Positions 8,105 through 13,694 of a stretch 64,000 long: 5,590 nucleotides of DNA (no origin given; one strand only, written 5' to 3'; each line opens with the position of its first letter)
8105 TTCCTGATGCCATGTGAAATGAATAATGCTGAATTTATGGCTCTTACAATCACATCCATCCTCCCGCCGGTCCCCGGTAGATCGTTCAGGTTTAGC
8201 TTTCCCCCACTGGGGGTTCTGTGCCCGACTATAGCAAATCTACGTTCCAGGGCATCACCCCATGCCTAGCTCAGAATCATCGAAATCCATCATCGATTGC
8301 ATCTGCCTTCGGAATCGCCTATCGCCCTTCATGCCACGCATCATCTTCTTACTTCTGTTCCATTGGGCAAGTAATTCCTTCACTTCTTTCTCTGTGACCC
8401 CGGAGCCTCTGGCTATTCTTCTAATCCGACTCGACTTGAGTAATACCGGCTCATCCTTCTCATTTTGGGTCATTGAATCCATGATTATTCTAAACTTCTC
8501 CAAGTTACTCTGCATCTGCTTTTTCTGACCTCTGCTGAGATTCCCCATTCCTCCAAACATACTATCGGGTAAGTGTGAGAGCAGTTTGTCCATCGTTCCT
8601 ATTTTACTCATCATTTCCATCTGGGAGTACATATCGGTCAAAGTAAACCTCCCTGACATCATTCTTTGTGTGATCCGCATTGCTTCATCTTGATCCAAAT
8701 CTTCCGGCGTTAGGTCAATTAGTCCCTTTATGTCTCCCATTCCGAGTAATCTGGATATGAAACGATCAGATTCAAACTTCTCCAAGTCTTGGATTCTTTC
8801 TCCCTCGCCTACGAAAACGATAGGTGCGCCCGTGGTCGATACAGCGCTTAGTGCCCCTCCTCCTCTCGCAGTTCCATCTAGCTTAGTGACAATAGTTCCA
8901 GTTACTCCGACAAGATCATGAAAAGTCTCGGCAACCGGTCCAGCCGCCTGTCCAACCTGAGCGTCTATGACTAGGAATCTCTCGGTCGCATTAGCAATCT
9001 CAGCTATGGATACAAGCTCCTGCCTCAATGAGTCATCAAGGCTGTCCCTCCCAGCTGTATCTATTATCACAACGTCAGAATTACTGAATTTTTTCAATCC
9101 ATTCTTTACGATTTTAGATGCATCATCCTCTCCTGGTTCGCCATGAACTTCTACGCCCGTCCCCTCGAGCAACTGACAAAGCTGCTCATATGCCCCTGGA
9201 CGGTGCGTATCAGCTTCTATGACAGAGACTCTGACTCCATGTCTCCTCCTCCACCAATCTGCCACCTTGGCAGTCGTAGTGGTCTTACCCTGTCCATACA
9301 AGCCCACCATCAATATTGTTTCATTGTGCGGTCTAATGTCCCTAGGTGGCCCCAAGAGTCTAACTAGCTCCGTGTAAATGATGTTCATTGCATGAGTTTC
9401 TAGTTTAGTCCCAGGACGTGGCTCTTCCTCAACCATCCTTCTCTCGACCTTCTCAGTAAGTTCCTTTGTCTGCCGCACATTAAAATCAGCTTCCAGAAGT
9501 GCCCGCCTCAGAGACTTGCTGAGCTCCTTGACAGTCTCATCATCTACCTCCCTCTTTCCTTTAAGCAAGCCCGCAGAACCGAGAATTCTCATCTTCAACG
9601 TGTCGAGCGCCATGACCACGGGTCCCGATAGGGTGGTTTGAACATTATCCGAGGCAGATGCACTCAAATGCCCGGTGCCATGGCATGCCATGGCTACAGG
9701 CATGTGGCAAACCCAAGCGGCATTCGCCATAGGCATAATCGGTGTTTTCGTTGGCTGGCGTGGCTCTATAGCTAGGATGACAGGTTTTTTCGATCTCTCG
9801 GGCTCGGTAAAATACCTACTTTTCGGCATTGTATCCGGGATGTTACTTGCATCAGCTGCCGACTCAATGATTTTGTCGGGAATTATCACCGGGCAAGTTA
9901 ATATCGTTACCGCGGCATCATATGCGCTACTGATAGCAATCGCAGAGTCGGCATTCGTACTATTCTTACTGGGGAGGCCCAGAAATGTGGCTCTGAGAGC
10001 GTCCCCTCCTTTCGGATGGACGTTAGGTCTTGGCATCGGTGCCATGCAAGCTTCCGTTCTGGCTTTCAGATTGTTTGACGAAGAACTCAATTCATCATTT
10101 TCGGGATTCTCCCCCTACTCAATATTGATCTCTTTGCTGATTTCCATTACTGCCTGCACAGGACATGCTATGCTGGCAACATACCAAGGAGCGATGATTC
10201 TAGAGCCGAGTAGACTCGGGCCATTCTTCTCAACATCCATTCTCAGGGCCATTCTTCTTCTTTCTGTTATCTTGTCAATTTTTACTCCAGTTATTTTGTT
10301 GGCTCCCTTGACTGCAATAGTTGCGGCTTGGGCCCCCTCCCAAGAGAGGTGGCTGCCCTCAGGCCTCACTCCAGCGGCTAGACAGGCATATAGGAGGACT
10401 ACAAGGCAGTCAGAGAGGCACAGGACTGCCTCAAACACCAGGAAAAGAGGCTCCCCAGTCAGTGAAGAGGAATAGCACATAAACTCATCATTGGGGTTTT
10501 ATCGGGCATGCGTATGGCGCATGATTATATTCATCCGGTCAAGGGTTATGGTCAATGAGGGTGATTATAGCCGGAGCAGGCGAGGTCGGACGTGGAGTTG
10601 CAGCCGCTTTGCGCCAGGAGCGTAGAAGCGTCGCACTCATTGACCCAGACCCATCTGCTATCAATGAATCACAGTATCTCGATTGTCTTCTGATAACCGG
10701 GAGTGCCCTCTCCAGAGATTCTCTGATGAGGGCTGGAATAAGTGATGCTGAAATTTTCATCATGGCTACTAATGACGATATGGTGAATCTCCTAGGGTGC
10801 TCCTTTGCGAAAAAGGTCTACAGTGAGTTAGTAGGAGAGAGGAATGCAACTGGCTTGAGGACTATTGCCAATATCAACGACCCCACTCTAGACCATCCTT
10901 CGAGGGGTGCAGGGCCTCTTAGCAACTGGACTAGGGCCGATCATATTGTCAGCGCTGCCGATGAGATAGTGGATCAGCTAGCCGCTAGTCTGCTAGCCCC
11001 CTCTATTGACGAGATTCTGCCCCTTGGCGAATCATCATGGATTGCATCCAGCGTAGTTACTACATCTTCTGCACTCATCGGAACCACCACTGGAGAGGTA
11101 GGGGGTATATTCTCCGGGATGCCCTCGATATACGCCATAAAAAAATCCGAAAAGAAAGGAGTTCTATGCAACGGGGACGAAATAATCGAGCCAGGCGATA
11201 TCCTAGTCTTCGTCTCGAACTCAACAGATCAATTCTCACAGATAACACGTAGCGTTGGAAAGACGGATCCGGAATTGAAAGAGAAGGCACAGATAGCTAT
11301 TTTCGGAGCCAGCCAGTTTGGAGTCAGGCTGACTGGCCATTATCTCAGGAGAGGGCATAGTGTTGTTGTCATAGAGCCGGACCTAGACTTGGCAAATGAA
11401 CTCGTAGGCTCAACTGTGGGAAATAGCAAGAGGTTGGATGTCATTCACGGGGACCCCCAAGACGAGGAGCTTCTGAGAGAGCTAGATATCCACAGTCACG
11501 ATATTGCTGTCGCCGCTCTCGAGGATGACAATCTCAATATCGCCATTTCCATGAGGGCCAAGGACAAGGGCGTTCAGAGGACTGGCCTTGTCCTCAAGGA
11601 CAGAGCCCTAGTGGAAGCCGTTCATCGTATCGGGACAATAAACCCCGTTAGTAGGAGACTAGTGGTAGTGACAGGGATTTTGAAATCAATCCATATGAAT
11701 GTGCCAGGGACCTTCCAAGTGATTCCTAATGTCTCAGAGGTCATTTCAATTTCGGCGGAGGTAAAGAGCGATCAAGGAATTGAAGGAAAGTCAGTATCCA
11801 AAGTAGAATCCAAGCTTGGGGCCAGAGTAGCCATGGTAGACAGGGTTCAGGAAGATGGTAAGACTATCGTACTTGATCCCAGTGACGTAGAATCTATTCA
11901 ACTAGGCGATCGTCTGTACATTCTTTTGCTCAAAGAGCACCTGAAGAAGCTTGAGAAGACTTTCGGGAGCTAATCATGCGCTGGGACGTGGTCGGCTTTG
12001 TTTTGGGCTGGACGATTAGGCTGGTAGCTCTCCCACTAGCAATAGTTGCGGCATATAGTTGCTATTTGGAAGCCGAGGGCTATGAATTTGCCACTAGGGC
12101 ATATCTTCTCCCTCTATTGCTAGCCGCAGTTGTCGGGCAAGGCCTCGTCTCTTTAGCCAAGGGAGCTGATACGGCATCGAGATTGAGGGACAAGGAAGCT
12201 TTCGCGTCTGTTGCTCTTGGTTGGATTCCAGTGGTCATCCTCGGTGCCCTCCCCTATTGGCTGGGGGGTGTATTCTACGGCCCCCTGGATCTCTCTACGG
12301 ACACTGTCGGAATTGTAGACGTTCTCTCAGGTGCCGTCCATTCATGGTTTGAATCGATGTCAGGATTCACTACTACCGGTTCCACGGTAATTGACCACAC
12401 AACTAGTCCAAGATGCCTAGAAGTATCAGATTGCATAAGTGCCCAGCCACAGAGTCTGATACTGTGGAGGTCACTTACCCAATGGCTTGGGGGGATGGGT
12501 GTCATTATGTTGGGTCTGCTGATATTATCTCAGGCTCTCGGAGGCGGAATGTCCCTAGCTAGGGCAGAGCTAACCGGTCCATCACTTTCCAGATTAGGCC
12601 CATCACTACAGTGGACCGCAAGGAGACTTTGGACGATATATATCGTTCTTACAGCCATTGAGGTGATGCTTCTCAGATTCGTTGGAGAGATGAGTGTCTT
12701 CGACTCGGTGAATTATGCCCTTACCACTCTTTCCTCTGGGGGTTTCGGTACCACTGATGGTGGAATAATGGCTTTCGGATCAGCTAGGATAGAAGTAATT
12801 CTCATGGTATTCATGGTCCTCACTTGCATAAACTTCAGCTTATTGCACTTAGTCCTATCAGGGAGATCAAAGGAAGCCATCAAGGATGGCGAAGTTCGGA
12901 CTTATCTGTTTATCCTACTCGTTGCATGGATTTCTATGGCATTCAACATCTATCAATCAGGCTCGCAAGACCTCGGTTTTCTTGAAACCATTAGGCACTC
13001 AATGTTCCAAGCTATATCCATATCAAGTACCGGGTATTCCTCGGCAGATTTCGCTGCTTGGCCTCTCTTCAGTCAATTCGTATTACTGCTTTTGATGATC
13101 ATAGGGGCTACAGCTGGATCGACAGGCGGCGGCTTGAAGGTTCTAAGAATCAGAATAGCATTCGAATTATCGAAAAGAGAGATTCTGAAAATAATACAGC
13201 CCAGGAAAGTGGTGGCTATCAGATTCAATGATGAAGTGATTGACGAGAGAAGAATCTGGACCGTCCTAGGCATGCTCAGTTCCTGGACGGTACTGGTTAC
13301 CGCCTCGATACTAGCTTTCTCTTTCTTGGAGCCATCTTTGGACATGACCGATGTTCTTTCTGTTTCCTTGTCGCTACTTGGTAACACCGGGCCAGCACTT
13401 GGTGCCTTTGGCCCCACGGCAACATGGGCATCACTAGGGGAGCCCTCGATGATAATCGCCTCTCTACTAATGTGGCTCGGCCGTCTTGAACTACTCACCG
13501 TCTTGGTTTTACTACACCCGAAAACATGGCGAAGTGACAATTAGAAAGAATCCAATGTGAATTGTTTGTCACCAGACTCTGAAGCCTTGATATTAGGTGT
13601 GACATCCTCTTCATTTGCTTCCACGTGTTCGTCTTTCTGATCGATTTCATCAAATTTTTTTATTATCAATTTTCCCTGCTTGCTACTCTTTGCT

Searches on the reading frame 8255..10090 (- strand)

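Call 18: search_protein_families(library=pfam, proteins=[window:8255-10090:-], max_evalue=0.001)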
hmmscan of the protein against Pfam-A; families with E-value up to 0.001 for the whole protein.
window:8255-10090:- (611 aa): 5 families
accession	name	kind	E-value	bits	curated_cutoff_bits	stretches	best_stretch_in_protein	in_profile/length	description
PF00448.28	SRP54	-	9.1e-61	205.4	22.7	1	258-450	3-196/196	SRP54-type protein, GTPase domain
PF02978.25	SRP_SPB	-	5.7e-27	94.4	27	1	481-584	1-91/91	Signal peptide binding domain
PF02881.24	SRP54_N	-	1.2e-11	45.1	22.4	1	174-241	10-74/75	SRP54-type protein, helical bundle domain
PF13401.12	AAA_22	-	0.00011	22.9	27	1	258-367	7-111/130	AAA domain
PF13245.12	AAA_19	-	0.00061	20.4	25.1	0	256-346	11-99/134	AAA domain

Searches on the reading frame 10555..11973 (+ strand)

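Call 18: search_protein_families(library=pfam, proteins=[window:10555-11973:+], max_evalue=0.001)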
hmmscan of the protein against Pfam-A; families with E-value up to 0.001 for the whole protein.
window:10555-11973:+ (472 aa): 5 families
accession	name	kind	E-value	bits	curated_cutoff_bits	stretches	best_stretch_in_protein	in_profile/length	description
PF02254.24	TrkA_N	-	5.7e-35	120.6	23.8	2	3-110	1-99/116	TrkA-N domain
PF02080.26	TrkA_C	-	9.8e-11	41.8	27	1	401-471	4-71/71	TrkA-C domain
PF13241.12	NAD_binding_7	-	3.9e-10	40.7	22.1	0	244-340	7-87/104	Putative NAD(P)-binding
PF01266.30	DAO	-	6.1e-05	23.2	27.9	0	2-35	1-34/353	FAD dependent oxidoreductase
PF22614.2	Slo-like_RCK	-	0.00075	19.6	24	0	41-72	55-87/119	Calcium-activated potassium channel slowpoke-like RCK domain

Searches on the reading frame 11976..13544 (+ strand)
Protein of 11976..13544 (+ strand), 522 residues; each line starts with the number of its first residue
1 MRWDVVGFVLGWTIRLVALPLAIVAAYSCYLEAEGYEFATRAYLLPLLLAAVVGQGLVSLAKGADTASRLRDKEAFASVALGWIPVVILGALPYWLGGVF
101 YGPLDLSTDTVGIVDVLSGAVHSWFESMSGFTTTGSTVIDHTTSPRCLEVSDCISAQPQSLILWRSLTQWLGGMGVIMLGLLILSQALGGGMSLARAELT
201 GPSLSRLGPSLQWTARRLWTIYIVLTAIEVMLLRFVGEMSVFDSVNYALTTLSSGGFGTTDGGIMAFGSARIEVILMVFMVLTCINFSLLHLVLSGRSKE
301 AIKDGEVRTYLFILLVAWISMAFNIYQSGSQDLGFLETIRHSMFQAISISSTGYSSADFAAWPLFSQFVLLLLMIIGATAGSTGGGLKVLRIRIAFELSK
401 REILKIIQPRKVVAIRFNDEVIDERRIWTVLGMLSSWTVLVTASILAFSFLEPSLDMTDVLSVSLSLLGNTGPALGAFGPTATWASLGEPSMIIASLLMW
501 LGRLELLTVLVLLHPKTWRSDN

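Call 18: search_protein_families(library=pfam, proteins=[window:11976-13544:+], max_evalue=0.001)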
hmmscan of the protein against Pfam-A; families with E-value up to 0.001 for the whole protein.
window:11976-13544:+ (522 aa): 1 family
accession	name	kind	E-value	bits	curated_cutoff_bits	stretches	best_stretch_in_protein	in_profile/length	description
PF02386.22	TrkH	-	2.7e-45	155.2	27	1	121-514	64-491/502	Cation transport protein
